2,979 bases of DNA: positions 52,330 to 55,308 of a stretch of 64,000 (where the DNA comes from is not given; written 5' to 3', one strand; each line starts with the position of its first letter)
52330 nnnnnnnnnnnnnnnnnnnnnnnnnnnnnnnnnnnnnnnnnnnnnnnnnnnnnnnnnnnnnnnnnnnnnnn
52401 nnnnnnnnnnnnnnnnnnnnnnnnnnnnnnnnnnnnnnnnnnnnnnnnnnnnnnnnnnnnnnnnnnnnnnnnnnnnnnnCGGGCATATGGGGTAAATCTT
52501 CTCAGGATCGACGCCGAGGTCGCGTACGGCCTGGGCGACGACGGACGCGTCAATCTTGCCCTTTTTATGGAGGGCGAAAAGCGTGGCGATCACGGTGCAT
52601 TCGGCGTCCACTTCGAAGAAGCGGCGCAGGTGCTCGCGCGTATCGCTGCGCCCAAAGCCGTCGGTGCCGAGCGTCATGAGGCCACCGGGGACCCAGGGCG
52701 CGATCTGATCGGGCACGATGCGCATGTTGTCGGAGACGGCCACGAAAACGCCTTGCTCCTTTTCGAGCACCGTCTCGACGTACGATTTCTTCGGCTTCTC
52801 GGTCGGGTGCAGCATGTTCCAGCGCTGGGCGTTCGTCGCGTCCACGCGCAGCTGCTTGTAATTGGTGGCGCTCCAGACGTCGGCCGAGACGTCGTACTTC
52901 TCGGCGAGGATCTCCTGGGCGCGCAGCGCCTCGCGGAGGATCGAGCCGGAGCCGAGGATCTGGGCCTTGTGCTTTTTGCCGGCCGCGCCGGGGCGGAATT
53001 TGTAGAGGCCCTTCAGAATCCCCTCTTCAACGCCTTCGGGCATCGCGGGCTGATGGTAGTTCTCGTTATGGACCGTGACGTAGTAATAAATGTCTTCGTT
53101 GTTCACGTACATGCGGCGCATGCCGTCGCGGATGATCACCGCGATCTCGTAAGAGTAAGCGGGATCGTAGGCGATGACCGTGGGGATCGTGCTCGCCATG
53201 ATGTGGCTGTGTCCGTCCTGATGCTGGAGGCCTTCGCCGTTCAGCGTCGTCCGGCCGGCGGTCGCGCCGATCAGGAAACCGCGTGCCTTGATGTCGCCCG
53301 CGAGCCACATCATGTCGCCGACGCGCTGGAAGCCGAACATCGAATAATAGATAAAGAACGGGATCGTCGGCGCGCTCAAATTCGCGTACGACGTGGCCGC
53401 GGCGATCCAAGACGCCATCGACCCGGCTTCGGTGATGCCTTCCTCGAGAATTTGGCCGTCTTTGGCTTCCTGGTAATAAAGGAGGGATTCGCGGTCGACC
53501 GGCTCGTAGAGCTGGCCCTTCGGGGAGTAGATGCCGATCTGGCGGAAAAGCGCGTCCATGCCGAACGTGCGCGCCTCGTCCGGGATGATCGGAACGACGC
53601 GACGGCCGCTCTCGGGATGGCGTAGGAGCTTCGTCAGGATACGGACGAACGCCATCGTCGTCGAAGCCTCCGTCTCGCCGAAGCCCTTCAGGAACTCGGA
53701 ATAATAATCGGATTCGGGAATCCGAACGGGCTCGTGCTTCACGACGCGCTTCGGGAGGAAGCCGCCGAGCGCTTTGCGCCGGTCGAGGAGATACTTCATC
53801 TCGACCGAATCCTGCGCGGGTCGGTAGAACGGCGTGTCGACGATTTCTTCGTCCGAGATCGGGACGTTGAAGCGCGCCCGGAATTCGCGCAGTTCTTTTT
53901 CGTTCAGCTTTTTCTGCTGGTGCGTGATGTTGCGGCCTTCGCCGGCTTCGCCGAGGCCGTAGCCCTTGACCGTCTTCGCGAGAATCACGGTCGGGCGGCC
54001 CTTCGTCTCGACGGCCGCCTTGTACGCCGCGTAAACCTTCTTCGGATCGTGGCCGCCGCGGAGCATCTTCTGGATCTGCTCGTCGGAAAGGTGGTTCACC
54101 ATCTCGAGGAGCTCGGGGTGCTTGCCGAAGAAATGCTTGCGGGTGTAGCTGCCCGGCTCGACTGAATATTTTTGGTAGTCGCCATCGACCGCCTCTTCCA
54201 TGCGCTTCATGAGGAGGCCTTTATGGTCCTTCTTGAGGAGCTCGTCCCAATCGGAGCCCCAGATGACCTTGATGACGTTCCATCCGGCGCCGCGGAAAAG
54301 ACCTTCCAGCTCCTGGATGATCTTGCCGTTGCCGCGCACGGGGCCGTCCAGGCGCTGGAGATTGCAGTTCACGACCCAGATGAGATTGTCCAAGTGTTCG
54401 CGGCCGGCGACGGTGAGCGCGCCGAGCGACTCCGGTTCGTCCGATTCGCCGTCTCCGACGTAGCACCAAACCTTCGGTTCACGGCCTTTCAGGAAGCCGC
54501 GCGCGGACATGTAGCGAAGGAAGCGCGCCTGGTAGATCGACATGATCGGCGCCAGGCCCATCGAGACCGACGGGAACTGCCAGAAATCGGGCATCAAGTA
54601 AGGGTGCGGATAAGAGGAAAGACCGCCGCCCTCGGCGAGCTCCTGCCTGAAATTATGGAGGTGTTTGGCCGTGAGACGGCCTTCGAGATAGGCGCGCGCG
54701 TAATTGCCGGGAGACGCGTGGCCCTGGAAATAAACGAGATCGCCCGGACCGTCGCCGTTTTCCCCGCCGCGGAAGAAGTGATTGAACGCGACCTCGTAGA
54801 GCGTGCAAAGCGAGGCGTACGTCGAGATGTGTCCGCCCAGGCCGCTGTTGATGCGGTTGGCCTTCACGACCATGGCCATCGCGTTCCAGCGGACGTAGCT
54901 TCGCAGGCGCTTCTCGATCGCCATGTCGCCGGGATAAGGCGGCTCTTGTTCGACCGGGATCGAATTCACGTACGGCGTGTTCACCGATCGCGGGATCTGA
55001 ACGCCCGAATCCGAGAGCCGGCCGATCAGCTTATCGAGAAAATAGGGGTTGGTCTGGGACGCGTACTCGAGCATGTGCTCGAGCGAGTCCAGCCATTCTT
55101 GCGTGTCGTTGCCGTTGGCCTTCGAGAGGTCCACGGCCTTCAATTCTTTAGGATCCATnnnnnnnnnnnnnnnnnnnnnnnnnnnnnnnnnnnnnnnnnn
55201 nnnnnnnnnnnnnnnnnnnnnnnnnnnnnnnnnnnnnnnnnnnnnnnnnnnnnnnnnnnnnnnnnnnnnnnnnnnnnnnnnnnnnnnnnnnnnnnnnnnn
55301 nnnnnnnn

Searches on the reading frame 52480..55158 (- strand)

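Call 71: search_protein_families(library=pfam, proteins=[window:52480-55158:-], max_evalue=0.00001)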
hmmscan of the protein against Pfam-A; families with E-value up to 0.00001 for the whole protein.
window:52480-55158:- (893 aa): 3 families
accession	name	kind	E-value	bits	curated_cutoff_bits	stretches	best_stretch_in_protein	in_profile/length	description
PF17831.6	PDH_E1_M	-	3.6e-100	334.4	23.2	1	494-704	19-229/229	Pyruvate dehydrogenase E1 component middle domain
PF22613.1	Transketolase_C_1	-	1.1e-19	71.1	27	1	717-851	1-113/113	Transketolase-like TK C-terminal domain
PF00456.26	Transketolase_N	-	7.9e-12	45.2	22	0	109-306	23-221/334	Transketolase, thiamine diphosphate binding domain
